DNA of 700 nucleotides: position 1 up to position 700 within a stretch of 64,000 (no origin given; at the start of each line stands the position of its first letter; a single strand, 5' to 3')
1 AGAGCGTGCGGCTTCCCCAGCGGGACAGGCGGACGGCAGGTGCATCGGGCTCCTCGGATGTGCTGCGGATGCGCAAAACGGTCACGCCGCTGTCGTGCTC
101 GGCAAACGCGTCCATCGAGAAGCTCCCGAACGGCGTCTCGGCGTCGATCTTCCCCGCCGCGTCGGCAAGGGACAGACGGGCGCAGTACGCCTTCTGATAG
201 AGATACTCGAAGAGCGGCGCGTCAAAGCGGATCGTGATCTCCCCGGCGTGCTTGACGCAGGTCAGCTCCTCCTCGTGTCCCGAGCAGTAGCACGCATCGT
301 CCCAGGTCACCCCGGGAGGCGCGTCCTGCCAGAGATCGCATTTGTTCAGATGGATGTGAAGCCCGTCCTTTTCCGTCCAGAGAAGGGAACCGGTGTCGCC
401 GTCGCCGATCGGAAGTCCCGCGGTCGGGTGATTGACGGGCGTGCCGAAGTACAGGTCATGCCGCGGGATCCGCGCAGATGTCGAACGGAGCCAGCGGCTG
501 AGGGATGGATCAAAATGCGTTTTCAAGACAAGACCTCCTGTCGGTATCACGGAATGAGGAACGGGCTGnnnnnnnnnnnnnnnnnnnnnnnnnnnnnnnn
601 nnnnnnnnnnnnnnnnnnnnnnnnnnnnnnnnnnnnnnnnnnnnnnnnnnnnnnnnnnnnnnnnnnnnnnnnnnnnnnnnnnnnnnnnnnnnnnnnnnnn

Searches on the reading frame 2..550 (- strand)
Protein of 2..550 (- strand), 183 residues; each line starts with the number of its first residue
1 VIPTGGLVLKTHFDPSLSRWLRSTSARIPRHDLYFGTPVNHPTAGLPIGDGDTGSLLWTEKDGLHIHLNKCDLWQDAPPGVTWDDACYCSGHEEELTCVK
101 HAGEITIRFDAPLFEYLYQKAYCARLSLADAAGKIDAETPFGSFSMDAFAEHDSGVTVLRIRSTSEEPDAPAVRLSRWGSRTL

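Call 84: search_protein_families(library=pfam, proteins=[window:2-550:-], max_evalue=0.001)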
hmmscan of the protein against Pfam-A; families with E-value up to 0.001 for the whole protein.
window:2-550:- (183 aa): 2 families
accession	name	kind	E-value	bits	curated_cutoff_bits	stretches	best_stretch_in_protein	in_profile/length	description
PF18961.6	DUF5703_N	-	0.00019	21.6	26.7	0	40-76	7-43/287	Domain of unknown function (DUF5703)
PF14498.12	Glyco_hyd_65N_2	-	0.0002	21.9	27.7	0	33-78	1-46/234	Glycosyl hydrolase family 65, N-terminal domain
